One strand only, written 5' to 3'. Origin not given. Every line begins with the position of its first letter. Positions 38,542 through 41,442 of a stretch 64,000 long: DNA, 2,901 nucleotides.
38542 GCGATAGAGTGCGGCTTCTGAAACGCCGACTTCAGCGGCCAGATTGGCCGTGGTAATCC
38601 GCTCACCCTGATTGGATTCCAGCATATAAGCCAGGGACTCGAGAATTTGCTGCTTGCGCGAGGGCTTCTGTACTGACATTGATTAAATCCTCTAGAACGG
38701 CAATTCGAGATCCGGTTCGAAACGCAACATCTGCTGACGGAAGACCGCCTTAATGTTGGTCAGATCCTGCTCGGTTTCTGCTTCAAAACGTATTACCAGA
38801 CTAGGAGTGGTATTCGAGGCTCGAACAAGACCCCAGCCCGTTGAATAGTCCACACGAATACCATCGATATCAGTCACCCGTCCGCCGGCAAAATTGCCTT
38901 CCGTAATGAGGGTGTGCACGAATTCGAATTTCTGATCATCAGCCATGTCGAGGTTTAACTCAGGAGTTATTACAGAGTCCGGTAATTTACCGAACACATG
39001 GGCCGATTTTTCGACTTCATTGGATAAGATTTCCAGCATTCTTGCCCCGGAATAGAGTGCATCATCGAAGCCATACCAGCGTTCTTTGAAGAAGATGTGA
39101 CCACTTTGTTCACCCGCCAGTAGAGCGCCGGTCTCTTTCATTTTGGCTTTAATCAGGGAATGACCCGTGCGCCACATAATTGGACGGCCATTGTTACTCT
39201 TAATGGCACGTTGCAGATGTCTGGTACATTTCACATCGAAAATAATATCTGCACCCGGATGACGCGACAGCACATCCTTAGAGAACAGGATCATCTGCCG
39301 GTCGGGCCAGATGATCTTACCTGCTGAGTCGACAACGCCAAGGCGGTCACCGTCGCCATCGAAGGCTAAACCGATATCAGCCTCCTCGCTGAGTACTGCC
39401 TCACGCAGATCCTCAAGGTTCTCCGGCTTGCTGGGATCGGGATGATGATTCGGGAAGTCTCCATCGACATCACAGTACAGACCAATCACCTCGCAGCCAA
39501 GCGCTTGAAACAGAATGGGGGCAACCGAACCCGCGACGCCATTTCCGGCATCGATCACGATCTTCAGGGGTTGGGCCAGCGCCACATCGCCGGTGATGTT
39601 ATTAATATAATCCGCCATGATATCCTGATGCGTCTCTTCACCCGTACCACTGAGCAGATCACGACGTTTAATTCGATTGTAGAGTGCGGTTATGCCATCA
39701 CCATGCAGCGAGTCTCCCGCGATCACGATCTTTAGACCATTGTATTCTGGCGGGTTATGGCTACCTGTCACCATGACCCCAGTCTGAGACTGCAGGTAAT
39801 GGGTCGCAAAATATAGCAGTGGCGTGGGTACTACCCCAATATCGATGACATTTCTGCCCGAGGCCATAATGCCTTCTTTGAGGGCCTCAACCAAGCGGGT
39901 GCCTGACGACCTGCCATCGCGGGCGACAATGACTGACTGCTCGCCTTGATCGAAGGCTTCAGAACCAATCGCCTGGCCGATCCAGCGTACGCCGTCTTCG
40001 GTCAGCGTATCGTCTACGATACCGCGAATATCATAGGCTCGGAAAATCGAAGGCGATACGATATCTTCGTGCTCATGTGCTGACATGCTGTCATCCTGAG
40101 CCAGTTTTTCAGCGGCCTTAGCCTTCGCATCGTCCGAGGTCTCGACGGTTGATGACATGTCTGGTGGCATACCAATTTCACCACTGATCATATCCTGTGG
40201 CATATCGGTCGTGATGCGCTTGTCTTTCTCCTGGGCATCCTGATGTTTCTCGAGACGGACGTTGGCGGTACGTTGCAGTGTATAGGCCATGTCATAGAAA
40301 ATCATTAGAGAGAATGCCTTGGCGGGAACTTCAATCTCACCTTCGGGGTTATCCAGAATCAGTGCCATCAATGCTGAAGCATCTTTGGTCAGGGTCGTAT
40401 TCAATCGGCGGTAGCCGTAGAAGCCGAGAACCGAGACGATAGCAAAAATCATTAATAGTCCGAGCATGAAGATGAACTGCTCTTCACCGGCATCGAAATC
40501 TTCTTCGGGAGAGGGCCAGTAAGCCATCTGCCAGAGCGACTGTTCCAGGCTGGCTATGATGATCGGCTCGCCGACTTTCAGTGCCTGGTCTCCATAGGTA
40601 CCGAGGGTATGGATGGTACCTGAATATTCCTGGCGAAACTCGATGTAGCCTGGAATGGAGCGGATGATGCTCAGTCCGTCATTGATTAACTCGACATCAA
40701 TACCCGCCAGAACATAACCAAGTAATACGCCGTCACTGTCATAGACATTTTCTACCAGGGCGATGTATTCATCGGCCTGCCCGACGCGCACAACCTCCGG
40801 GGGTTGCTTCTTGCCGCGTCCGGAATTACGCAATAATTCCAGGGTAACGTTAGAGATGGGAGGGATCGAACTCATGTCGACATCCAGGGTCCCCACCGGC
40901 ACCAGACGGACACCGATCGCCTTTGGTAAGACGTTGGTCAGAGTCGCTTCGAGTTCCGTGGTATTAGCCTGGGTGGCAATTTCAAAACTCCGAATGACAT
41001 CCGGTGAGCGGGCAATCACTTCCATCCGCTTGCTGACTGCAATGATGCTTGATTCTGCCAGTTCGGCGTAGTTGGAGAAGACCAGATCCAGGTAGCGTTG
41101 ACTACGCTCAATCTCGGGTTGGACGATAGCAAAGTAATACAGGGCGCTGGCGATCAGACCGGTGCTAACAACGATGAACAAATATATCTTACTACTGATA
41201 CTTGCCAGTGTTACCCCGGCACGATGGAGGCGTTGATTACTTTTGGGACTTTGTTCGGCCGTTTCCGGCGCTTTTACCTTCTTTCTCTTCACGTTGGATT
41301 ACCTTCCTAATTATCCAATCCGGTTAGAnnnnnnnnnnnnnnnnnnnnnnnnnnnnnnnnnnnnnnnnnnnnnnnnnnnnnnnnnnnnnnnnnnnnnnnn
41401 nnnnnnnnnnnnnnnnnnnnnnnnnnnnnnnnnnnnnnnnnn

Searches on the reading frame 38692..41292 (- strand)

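Call 20: search_protein_families(library=ncbifam, proteins=[window:38692-41292:-], max_evalue=1e-10)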
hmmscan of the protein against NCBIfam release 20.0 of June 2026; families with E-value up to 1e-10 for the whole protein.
window:38692-41292:- (866 aa): 5 families
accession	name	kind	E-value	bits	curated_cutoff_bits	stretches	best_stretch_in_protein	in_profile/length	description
NF046027.1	PhglucPhmanMutPgmG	equivalog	5.6e-145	483.5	600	1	413-855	6-450/460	phosphoglucomutase/phosphomannomutase PgmG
TIGR03990.1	Arch_GlmM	equivalog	4.6e-106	355.3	439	1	416-852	3-441/444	phosphoglucosamine mutase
NF007088.0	PRK09542.1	equivalog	4.8e-93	312.6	618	1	415-849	10-447/456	phosphomannomutase/phosphoglucomutase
NF011943.0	PRK15414.1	subfamily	5.9e-57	193.7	801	1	416-849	6-445/456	phosphomannomutase CpsG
TIGR01455.1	glmM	equivalog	5e-52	177.1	447.55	1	422-761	6-355/442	phosphoglucosamine mutase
